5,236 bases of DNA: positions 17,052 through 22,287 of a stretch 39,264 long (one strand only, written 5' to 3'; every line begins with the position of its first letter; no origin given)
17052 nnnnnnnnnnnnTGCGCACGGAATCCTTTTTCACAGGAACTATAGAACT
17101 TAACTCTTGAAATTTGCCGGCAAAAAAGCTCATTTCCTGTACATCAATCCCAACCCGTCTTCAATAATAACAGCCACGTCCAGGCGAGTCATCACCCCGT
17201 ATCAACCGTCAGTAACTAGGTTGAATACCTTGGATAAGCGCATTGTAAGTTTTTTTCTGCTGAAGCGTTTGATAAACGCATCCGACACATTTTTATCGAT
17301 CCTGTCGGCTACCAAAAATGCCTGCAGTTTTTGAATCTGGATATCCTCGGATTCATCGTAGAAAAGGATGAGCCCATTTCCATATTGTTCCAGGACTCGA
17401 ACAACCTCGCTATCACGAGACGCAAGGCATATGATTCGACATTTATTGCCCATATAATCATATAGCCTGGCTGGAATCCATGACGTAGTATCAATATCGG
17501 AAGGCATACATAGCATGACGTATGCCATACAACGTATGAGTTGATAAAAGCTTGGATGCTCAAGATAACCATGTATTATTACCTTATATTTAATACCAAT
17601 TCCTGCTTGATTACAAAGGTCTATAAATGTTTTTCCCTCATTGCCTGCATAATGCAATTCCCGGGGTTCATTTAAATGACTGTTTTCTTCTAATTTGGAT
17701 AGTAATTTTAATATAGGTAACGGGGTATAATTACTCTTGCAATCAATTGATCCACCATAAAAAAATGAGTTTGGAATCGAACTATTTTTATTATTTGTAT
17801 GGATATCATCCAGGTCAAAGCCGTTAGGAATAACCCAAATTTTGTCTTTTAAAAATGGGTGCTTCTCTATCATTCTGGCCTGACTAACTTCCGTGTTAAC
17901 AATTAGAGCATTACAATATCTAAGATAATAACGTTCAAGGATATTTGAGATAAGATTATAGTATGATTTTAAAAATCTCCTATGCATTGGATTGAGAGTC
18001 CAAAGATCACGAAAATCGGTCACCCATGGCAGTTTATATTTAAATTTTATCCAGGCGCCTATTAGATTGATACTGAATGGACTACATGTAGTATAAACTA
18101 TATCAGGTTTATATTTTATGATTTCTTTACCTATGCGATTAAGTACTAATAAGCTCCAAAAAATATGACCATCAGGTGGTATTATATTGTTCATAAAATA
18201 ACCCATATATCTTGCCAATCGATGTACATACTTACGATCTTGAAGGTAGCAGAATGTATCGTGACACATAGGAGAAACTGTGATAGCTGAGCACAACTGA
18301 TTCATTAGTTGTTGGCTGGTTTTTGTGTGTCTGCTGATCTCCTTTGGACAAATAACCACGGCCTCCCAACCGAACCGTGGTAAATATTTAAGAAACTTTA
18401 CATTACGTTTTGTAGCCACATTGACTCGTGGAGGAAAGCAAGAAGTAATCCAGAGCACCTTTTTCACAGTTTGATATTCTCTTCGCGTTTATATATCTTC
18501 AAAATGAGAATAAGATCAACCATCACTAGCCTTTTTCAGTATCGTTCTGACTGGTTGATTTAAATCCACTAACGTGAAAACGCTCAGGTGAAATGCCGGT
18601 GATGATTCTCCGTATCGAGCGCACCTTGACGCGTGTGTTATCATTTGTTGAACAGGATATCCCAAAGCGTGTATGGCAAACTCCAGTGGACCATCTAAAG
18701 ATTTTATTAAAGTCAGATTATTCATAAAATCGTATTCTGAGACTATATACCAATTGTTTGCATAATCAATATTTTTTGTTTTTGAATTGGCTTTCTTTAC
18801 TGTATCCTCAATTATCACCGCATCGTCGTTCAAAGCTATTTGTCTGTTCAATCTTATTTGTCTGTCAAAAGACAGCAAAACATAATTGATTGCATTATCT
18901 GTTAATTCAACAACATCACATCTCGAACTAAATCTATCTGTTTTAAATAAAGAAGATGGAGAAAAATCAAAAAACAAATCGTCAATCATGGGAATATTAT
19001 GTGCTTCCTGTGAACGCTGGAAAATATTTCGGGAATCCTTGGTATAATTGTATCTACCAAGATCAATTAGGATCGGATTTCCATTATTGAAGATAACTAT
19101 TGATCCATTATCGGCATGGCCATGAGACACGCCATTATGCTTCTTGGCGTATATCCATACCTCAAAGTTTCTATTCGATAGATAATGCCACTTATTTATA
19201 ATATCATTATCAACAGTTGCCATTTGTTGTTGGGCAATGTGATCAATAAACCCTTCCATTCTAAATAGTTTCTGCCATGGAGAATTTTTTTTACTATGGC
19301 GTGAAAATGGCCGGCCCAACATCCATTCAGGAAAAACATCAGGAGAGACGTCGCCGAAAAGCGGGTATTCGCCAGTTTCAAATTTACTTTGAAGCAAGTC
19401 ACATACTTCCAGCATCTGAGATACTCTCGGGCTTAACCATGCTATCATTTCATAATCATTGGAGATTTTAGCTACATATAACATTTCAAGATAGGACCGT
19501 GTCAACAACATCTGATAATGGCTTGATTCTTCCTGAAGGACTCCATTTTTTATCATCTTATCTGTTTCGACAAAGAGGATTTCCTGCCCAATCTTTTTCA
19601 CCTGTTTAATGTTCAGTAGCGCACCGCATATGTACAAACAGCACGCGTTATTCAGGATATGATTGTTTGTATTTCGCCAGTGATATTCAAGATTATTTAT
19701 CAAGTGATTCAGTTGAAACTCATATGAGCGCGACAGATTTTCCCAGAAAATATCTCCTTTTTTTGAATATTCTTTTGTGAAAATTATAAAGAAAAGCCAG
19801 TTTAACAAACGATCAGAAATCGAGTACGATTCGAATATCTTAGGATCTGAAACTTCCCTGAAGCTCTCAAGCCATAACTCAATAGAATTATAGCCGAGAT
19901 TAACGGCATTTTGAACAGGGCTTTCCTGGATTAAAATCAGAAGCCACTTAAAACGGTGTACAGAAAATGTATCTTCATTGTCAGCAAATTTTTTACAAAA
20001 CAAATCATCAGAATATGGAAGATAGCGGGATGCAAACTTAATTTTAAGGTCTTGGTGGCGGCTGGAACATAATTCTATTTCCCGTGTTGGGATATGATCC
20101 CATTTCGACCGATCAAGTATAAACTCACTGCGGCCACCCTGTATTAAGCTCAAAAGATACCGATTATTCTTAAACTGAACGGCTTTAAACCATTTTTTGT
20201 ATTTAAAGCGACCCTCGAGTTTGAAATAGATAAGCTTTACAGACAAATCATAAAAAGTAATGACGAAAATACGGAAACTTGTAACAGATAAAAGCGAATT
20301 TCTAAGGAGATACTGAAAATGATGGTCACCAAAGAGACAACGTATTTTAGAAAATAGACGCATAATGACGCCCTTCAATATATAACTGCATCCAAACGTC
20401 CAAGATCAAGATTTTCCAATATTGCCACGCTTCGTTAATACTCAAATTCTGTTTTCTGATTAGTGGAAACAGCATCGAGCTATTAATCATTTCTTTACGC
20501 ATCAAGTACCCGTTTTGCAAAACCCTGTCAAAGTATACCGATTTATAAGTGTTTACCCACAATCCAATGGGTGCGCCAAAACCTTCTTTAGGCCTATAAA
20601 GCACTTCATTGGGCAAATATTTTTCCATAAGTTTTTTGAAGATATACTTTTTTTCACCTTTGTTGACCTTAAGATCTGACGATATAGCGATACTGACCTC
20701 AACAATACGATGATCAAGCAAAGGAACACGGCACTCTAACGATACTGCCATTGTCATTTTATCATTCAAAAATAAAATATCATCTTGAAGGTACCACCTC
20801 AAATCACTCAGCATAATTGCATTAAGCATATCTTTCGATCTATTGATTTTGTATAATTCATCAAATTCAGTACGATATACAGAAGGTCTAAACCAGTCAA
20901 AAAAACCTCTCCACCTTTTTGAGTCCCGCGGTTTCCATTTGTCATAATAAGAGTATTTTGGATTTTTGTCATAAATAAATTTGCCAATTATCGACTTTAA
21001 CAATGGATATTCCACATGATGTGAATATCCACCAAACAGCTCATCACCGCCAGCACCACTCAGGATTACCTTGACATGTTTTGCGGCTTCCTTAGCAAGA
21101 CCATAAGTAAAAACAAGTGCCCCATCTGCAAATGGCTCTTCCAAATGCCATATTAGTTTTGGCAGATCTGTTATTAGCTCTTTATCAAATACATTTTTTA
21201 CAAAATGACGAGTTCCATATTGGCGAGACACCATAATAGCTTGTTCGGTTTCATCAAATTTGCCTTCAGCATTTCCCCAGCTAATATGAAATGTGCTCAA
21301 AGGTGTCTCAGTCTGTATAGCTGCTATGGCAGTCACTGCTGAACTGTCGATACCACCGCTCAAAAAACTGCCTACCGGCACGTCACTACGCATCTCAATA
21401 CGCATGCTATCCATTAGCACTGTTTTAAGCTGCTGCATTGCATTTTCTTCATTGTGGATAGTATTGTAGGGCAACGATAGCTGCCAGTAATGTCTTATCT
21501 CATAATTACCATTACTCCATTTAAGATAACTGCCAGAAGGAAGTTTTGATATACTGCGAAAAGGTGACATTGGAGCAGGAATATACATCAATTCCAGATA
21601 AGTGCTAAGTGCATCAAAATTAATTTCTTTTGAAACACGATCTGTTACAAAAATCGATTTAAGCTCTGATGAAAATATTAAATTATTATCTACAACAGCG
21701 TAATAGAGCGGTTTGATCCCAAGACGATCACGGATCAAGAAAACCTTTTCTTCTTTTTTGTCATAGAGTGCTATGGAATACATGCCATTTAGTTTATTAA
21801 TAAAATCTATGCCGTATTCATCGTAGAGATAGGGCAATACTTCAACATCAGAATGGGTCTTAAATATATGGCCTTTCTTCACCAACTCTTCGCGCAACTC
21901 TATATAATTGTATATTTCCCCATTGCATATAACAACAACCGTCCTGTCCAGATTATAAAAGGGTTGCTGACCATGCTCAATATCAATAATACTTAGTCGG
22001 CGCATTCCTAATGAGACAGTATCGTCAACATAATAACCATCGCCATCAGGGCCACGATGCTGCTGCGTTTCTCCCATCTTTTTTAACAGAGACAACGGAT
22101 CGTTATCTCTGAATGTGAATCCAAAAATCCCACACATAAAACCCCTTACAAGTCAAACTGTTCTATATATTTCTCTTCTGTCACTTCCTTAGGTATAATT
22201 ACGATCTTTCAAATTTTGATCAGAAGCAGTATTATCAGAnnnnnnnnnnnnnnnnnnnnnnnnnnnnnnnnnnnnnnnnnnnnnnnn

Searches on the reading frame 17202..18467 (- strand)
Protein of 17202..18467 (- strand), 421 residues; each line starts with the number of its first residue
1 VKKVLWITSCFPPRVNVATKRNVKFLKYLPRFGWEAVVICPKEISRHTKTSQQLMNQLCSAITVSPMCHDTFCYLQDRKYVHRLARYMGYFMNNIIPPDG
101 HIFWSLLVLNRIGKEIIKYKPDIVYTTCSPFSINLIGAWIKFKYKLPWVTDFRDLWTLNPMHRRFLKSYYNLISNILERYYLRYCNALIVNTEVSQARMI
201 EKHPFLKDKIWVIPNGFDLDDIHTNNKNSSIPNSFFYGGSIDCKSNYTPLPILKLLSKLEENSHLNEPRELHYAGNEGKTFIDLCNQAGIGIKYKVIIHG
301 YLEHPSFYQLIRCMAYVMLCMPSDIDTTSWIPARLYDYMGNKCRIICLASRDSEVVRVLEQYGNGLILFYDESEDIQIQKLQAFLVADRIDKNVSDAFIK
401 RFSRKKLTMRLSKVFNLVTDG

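Call 42: search_protein_families(library=pfam, proteins=[window:17202-18467:-], max_evalue=0.00001)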
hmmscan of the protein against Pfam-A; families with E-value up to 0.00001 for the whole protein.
window:17202-18467:- (421 aa): 2 families
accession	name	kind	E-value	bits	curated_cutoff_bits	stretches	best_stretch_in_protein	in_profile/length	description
PF13439.12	Glyco_transf_4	-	5.5e-14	53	28.5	1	95-220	47-169/170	Glycosyltransferase Family 4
PF13579.12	Glyco_trans_4_4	-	3.8e-08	34.3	29.7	1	101-216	52-158/158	Glycosyl transferase 4-like domain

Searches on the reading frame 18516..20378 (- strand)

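Call 42: search_protein_families(library=pfam, proteins=[window:18516-20378:-], max_evalue=0.00001)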
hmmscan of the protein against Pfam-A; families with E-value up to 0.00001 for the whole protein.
window:18516-20378:- (620 aa): 1 family
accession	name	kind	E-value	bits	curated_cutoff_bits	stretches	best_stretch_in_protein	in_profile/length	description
PF07940.18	Hepar_II_III_C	-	1.8e-10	41.2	24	1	397-534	14-158/237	Heparinase II/III-like, C-terminal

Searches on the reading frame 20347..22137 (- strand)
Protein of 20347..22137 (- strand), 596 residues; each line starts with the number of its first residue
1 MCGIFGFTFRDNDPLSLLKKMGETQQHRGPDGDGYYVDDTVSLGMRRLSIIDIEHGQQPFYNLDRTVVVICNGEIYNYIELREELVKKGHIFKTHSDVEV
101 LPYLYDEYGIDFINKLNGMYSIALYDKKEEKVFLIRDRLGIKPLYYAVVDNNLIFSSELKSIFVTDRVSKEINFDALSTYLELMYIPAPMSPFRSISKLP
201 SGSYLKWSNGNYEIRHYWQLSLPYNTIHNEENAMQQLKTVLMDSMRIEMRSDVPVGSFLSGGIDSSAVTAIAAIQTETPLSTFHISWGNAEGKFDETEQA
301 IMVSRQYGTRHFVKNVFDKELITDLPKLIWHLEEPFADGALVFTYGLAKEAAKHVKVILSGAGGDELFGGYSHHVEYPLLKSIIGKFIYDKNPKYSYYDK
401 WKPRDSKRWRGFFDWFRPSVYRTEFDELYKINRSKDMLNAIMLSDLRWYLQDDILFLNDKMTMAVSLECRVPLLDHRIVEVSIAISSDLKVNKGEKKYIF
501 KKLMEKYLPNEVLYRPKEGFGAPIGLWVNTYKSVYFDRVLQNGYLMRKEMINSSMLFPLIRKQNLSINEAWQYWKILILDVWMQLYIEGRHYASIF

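Call 42: search_protein_families(library=pfam, proteins=[window:20347-22137:-], max_evalue=0.00001)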
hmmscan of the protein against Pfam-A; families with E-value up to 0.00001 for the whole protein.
window:20347-22137:- (596 aa): 4 families
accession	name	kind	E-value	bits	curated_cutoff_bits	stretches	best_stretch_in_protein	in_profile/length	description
PF00733.27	Asn_synthase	-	2.3e-82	277.9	21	1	237-584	2-354/354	Asparagine synthase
PF13537.11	GATase_7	-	7.7e-44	149.1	25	1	46-162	2-121/123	Glutamine amidotransferase domain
PF13522.11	GATase_6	-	3e-38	131.2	27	1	30-158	1-130/130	Glutamine amidotransferase domain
PF09147.15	CarA_N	-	8.2e-06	26.2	21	0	71-207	51-184/199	Carbapenam-3-carboxylate synthase, N-terminal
